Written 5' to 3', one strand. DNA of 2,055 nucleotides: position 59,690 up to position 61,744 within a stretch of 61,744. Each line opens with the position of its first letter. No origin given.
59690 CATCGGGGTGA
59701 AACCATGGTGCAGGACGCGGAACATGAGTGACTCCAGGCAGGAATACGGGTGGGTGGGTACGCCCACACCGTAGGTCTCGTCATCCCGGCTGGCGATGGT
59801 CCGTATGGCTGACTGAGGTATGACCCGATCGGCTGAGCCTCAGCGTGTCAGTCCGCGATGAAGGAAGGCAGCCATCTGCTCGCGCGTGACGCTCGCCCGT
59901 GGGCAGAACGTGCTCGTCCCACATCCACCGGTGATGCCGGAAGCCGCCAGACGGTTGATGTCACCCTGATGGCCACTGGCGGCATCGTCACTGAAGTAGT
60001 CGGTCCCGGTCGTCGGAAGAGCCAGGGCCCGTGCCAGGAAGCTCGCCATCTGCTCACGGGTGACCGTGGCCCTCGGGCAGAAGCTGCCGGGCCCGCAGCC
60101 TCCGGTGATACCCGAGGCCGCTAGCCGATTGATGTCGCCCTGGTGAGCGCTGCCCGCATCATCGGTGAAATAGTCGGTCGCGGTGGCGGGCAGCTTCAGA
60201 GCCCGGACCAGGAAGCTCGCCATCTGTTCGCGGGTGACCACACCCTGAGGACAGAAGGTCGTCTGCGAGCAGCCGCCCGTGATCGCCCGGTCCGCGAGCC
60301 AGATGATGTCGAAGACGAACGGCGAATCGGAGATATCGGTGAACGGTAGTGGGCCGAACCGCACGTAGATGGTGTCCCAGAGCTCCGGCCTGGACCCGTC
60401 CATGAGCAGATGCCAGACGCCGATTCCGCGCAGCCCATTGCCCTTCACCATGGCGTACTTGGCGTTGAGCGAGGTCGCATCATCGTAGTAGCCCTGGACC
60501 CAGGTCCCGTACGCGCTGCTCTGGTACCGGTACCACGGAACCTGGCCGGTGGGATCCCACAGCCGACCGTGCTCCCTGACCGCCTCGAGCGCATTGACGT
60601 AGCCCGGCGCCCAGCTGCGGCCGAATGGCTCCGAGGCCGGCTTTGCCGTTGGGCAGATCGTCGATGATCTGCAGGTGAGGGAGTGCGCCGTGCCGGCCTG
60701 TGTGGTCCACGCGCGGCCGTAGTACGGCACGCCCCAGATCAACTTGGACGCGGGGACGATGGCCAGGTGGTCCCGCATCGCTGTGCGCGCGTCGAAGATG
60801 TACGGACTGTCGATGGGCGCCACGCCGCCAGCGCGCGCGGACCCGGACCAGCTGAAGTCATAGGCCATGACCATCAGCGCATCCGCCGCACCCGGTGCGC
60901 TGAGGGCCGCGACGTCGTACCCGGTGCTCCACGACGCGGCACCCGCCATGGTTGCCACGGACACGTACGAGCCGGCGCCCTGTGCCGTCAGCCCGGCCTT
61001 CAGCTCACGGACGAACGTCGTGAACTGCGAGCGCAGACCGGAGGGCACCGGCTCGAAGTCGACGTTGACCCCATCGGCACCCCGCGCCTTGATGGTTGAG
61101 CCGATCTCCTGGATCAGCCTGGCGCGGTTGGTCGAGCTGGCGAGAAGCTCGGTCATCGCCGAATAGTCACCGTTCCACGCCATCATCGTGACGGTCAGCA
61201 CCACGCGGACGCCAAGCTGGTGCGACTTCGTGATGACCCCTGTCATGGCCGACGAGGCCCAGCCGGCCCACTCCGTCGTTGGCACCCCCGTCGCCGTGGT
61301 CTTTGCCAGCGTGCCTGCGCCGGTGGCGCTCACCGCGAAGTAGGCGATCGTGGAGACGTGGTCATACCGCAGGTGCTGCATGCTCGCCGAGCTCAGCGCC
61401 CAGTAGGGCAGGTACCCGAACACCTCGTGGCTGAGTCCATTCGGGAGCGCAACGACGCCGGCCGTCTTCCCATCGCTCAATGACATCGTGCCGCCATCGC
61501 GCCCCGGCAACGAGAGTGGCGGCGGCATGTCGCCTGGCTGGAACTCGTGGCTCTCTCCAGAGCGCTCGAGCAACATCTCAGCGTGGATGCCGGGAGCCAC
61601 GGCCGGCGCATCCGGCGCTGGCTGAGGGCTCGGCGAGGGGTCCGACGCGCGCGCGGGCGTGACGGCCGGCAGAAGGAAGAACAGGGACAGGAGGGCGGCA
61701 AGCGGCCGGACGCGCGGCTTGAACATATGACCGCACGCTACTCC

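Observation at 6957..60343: Eighteen copies of a cysteine-pair SLH-like repeat form an invariant C-terminal triple module on six unrelated secreted enzymes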

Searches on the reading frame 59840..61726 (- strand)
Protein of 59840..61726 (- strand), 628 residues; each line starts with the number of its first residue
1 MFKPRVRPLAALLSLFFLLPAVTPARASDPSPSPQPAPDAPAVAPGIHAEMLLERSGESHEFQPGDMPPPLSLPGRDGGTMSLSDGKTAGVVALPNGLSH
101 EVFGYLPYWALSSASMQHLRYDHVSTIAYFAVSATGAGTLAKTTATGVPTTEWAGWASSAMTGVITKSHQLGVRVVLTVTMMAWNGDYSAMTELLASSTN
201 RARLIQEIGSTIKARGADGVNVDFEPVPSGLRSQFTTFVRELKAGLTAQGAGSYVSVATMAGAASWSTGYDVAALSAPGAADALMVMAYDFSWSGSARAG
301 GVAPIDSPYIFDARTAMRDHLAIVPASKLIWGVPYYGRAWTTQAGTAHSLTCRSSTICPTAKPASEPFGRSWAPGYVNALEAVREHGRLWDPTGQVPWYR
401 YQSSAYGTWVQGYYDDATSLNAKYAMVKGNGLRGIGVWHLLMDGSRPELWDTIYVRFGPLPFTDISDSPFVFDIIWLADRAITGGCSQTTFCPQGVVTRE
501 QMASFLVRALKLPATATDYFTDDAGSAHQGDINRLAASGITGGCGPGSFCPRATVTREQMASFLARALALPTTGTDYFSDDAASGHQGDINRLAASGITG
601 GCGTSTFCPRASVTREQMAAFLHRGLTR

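Call 9: search_protein_families(library=pfam, proteins=[window:59840-61726:-], max_evalue=1)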
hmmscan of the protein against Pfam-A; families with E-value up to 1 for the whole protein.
window:59840-61726:- (628 aa): 2 families
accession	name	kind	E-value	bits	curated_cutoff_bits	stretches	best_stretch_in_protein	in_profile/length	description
PF00704.34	Glyco_hydro_18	-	1.2e-33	117.6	29.6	1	167-443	59-317/317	Glycosyl hydrolases family 18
PF00395.25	SLH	-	3.9e-19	68.8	20.8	3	520-561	2-44/44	S-layer homology domain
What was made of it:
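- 59840..61726 (-): GH18 chitinase-like secreted protein with a C-terminal triple SLH module (59843-60343). Pfam Glyco_hydro_18 1.2e-33 and SLH 3.9e-19 (call 9).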

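Call 12: search_protein_families(library=ncbifam, proteins=[window:59840-61726:-], max_evalue=0.01)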
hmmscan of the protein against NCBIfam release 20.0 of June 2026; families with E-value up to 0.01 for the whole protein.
window:59840-61726:- (628 aa): 2 families
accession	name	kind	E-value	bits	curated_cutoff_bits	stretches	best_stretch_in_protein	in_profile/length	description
NF033190.2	inl_like_NEAT_1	exception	6.5e-13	47.9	1275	1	474-627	595-753/754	NEAT domain-containing leucine-rich repeat protein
NF052619.1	ChiD_Serratia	equivalog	7.6e-05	21.9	750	0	193-293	120-225/416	chitinase ChiD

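Call 13: find_encoding_contigs(protein=window:59840-61726:-, flank=10000, max_places=4)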
Protein window:59840-61726:- (628 aa): no gene with exactly this product is on record in the collection.
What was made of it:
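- Tried and rejected: It is not in the collection (call 13).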
